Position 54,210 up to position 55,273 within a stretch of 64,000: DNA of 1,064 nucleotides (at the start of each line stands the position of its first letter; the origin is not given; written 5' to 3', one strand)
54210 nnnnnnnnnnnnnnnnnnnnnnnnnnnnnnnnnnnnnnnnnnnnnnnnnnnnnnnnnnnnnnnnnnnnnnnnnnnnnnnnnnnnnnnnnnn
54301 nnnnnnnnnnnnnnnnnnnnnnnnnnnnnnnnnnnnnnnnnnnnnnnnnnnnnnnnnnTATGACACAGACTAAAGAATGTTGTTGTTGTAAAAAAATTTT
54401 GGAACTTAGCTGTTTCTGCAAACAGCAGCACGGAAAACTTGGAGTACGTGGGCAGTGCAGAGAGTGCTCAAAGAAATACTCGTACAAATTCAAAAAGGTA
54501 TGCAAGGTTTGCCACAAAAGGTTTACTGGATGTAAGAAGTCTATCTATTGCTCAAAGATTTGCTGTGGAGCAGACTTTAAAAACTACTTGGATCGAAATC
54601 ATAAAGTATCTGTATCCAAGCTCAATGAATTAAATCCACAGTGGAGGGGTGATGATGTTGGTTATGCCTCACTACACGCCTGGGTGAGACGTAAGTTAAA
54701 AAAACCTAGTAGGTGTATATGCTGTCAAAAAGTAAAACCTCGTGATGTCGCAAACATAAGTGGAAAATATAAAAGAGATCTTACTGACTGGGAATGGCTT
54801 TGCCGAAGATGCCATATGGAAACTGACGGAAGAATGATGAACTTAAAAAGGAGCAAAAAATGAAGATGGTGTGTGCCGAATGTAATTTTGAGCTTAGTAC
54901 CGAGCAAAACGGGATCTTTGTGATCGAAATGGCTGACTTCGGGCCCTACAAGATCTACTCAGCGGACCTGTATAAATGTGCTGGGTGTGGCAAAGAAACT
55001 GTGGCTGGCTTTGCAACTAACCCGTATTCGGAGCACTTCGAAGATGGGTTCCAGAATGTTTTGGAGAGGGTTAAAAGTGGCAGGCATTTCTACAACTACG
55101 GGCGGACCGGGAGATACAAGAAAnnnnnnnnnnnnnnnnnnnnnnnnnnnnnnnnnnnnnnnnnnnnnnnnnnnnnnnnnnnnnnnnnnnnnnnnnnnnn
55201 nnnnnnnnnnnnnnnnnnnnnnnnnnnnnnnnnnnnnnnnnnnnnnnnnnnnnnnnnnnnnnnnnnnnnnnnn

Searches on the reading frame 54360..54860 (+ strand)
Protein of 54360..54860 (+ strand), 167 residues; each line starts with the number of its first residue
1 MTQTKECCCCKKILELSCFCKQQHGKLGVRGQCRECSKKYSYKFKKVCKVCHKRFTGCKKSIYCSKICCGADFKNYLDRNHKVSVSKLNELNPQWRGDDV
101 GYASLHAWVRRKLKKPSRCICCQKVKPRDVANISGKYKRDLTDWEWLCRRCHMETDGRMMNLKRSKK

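Call 3: search_protein_families(library=pfam, proteins=[window:54360-54860:+], max_evalue=0.1)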
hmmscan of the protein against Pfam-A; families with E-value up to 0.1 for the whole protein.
window:54360-54860:+ (167 aa): 0 families

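Call 6: search_protein_families(library=pfam, proteins=[window:54360-54860:+], max_evalue=10)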
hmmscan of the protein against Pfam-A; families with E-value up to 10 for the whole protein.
window:54360-54860:+ (167 aa): 0 families

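Call 7: search_protein_families(library=ncbifam, proteins=[window:54360-54860:+], max_evalue=10)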
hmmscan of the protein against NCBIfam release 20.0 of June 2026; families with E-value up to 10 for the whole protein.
window:54360-54860:+ (167 aa): 0 families

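Call 8: search_protein_families(library=phrogs, proteins=[window:54360-54860:+], max_evalue=1)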
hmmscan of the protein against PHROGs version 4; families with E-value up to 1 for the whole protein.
window:54360-54860:+ (167 aa): 4 families
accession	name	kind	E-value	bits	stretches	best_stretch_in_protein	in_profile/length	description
phrog_1035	-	DNA, RNA and nucleotide metabolism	0.0071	17.2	1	2-155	61-169/271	endonuclease VII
phrog_5558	-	moron, auxiliary metabolic gene and host takeover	0.011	17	1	4-82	8-86/130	Lar-like restriction alleviation protein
phrog_19707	-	unknown function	0.14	13.4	1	113-161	5-49/111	-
phrog_32248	-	unknown function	0.58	10.7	1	41-83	57-100/225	-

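Call 27: find_homologous_proteins(query=window:54360-54860:+, max_evalue=0.001)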
Query window:54360-54860:+ (167 aa): 67 proteins with E <= 0.001 among 84 candidates.
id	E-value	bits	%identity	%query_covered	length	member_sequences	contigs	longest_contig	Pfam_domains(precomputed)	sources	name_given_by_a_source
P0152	2.5e-110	384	100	100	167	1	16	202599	-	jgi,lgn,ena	-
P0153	8.0e-33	132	62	53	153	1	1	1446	-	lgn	-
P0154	1.7e-32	131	62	54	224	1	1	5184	PF07460.17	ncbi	-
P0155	1.1e-29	122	67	49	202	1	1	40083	-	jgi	-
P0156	1.0e-28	119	51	71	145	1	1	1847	-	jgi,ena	-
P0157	6.0e-27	113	60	50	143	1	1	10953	-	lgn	-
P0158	1.8e-26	111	60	49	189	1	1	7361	-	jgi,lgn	jgi:hypothetical protein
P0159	2.1e-26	111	50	65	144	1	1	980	-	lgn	-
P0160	5.1e-26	110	51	65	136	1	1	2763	-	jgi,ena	-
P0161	5.2e-26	110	51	57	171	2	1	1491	-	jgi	jgi:hypothetical protein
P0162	5.3e-26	110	61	46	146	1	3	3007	-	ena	-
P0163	7.0e-26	109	47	78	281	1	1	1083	-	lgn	-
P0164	9.8e-26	109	58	51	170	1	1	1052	-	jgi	-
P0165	2.8e-25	107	57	46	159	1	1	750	-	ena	-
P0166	3.6e-25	107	43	81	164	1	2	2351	PF07460.17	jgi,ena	jgi:hypothetical protein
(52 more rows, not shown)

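Call 29: find_encoding_contigs(protein=P0152, flank=6000, max_places=10)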
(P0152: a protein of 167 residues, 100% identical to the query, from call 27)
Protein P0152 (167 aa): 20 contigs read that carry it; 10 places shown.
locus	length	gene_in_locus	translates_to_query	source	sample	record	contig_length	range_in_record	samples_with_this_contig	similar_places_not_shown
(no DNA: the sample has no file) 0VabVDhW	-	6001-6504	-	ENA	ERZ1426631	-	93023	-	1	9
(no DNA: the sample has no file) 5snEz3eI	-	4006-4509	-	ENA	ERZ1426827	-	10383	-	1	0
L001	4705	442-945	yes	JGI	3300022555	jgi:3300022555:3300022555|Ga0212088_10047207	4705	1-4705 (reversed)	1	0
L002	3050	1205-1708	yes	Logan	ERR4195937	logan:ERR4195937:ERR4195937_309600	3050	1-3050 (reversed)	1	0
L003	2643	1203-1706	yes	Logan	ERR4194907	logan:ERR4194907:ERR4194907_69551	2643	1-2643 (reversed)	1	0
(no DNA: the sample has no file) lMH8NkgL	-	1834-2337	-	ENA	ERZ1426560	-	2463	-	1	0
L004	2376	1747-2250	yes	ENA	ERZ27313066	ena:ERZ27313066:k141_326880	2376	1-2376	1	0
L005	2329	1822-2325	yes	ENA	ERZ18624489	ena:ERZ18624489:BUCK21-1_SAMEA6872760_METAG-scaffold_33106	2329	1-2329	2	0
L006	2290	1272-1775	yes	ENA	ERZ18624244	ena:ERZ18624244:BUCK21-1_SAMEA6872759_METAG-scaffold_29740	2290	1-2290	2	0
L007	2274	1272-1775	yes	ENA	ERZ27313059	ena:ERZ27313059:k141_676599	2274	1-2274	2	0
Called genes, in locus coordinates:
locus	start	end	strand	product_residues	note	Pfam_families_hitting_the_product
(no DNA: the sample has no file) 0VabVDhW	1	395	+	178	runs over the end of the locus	PF13518:HTH_28 (faint), PF13384:HTH_23 (faint)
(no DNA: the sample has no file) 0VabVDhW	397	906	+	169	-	-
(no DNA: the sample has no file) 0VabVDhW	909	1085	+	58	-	-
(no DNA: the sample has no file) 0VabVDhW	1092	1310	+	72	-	-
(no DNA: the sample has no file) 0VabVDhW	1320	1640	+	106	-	-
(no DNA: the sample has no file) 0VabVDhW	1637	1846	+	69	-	-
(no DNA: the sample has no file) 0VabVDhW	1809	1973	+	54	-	-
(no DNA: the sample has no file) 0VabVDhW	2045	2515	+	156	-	-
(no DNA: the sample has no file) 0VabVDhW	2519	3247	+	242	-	PF02153:PDH_N (weak)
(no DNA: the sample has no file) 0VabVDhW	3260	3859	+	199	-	-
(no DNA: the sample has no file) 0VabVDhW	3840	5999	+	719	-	PF01139:RtcB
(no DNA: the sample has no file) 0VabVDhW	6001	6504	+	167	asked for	-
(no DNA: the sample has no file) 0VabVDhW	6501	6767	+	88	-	-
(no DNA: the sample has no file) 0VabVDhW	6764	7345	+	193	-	PF18143:HAD_SAK_2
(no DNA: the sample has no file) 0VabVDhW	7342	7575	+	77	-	-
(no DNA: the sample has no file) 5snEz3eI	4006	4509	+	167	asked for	-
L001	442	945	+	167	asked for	-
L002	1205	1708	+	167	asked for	-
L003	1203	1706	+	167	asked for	-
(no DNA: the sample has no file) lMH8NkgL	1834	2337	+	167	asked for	-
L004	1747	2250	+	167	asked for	-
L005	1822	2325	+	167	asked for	-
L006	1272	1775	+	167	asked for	-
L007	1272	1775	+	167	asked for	-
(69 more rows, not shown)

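Call 45: search_protein_families(library=pfam, alignment_id=A4, max_evalue=1)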
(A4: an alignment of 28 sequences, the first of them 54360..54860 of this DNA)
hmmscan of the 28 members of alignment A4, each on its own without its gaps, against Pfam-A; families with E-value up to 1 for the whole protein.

A. member 1, window:54360-54860:+ (167 aa): 0 families

B. families by the number of members that match (of 28 scanned): 62 families (the first 25 are shown)
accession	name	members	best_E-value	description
PF00130.28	C1_1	15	0.00046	Phorbol esters/diacylglycerol binding domain (C1 domain)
PF24734.1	DUF7685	14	0.00021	Domain of unknown function (DUF7685)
PF14260.11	zf-C4pol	12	0.0033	C4-type zinc-finger of DNA polymerase delta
PF07460.16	NUMOD3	10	4.7e-17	NUMOD3 motif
PF01844.29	HNH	8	0.052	HNH endonuclease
PF14522.11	Cytochrome_C7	4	0.019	Cytochrome c7 and related cytochrome c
PF24443.1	DUF7562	3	0.0016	Family of unknown function (DUF7562)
PF09699.15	Paired_CXXCH_1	3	0.0046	Doubled CXXCH motif (Paired_CXXCH_1)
PF12773.13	DZR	3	0.032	Double zinc ribbon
PF02892.21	zf-BED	2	0.28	BED zinc finger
PF00096.32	zf-C2H2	1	0.0034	Zinc finger, C2H2 type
PF12171.14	zf-C2H2_jaz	1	0.0042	Zinc-finger double-stranded RNA-binding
PF13894.12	zf-C2H2_4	1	0.0054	C2H2-type zinc finger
PF07535.18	zf-DBF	1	0.0073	DBF zinc finger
PF00874.25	PRD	1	0.0081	PRD domain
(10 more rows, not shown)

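Call 49: predict_structure(alignment_id=A4)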
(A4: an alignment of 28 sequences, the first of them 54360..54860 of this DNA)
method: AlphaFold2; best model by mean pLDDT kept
length: 167 residues; sequences in the alignment: 28
mean_pLDDT: 70.7   pTM: 0.45
mean pLDDT of the five models: 70.7, 69.5, 67.8, 67.6, 61.1
residues with pLDDT >= 90: 42; 70-90: 42; 50-70: 48; < 50: 35
segments of 3 or more residues with pLDDT < 50: 1-6, 12-19, 21-25, 27-32, 40-44, 61-63
pLDDT, mean of each block of 10 residues (from residue 1): 46 46 46 53 58 65 53 77 75 63 86 95 95 77 92 93 90
secondary structure, 60 per line:
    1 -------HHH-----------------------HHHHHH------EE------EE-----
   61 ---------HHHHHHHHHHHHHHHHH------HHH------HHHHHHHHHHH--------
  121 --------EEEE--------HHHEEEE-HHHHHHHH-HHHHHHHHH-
elements in order: H34-39 H70-86 H102-112 E129-132 E144-147 H149-156 H158-166

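Call 78: search_dna_similar(query=window:54360-54860:+, collection=phages, mode=protein, max_rows=30, max_evalue=0.001)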
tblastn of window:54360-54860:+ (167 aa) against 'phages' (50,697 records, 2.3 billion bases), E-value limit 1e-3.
Records with a match: 4; places in all: 4; records where one place covers at least 80% of the query: 0.
Best place of each record, by identity: <60% 4.
By first word of the organism name: Ralstonia 3; Gordonia 1.
By host as written in the record: Ralstonia pseudosolanacearum 3; Gordonia terrae 3612 1.
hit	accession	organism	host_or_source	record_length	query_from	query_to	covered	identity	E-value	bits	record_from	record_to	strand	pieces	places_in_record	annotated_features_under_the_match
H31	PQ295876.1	Ralstonia phage YL1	Ralstonia pseudosolanacearum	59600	92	156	39%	50.7%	6e-14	74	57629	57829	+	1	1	hypothetical protein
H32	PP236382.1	Ralstonia phage QkW1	Ralstonia pseudosolanacearum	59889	92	156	39%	50.7%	6e-14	74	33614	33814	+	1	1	hypothetical protein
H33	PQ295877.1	Ralstonia phage YL2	Ralstonia pseudosolanacearum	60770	92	156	39%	50.7%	1e-13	73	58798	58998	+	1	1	hypothetical protein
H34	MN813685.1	Gordonia phage Gudmit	Gordonia terrae 3612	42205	70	157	53%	35.8%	4e-5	49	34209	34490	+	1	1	57: HNH endonuclease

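Call 79: search_solved_structures(query=A4, max_evalue=10, show_alignments=4)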
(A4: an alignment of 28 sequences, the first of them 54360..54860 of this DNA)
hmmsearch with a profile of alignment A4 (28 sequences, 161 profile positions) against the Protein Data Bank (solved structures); distinct sequences matched with E-value up to 10: 2.
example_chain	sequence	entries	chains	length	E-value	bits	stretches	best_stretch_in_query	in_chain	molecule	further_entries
6bhn_A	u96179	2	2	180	0.29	14.4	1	20-76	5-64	Methyl-accepting chemotaxis sensory transducer with phytochrome sensor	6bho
4b6d_A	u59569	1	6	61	0.47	13.7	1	68-92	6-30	RAC GTPASE-ACTIVATING PROTEIN 1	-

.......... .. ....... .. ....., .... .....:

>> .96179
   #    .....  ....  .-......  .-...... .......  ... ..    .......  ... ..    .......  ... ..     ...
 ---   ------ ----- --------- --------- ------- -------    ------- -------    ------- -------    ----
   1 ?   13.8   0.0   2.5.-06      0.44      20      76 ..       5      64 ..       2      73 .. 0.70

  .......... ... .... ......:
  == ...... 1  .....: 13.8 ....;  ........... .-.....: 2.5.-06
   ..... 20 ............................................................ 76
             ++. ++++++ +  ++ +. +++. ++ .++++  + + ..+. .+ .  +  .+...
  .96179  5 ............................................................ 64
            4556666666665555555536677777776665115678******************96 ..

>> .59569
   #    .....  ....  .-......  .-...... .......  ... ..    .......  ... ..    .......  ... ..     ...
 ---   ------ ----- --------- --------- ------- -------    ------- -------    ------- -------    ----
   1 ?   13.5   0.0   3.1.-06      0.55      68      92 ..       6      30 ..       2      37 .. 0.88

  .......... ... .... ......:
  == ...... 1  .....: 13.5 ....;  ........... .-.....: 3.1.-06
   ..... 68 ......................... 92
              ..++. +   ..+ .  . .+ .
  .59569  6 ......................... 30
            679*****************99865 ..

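Call 83: fold_search(model_id=the predicted structure, library=viral)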
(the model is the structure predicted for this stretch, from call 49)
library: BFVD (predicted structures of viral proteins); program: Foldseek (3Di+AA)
matches with E <= 10: 16; with E <= 0.001: 2
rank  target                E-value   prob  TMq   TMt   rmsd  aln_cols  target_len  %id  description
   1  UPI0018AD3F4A         2.0e-04  1.00  0.40  0.36   6.9       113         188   20  (no name look-up for this kind of identifier)
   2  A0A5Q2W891            2.1e-04  1.00  0.37  0.27  15.3       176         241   27  (no name in the UniProt tables at hand)
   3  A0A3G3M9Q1            6.9e-03  0.95  0.33  0.32  14.2       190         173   15  HNH endonuclease [Gordonia phage Octobien14]
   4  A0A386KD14            7.8e-03  1.00  0.36  0.40   2.8        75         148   27  Helix-turn-helix DNA binding domain protein [Gordonia phage Turuncu]
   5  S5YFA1                1.4e-02  0.99  0.31  0.22   9.3       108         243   18  Uncharacterized protein [Mycobacterium phage Dylan]
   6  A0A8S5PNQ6            3.4e-02  0.84  0.28  0.33  11.8       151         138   14  HNH endonuclease [Siphoviridae sp. ctAiL5]
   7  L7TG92                3.7e-02  1.00  0.34  0.53   4.3        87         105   17  Uncharacterized protein [Mycobacterium phage Gyarad]
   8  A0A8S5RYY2            6.8e-02  0.54  0.24  0.19  14.9       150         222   20  NinG recombination protein [Myoviridae sp. ctNQV2]
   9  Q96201                2.7e-01  0.66  0.26  0.33  11.2        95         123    9  HNH endonuclease [Lactobacillus phage A2]
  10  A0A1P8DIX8            4.1e-01  0.89  0.26  0.22   4.1        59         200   20  (no name in the UniProt tables at hand)
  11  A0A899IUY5            1.0e+00  0.33  0.26  0.26   8.1       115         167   14  (no name in the UniProt tables at hand)
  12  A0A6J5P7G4            1.1e+00  0.38  0.27  0.23   7.4        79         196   14  HNHc domain containing protein [uncultured Caudovirales phage]
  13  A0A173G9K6            2.1e+00  0.06  0.23  0.22  20.3       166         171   13  HNH endonuclease [Propionibacterium phage PFR2]
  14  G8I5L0                2.5e+00  0.03  0.16  0.12  17.7       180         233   12  Uncharacterized protein [Mycobacterium phage Courthouse]
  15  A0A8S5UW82            8.1e+00  0.09  0.19  0.20   4.9        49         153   14  HNH endonuclease bacteriophage, HNH Endonuclease, DNA.52A [Siphoviridae sp. ctgaU3]
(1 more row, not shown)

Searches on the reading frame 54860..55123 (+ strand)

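Call 3: search_protein_families(library=pfam, proteins=[window:54860-55123:+], max_evalue=0.1)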
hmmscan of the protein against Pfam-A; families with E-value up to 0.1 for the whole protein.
window:54860-55123:+ (88 aa): 2 families
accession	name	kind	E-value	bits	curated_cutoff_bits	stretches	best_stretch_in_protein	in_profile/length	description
PF23477.1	zf_Tbcl_2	-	0.043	14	27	0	39-51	7-19/37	Probable treble clef zinc finger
PF08792.16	A2L_zn_ribbon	-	0.066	13.4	22.9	0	36-47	2-13/33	A2L zinc ribbon domain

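Call 8: search_protein_families(library=phrogs, proteins=[window:54860-55123:+], max_evalue=1)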
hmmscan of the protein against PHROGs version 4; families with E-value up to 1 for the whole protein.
window:54860-55123:+ (88 aa): 2 families
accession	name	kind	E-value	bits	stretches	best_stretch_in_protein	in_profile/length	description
phrog_9369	-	unknown function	0.12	13.1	1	13-47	16-50/69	-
phrog_672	-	unknown function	0.25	11.9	0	4-17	20-48/58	-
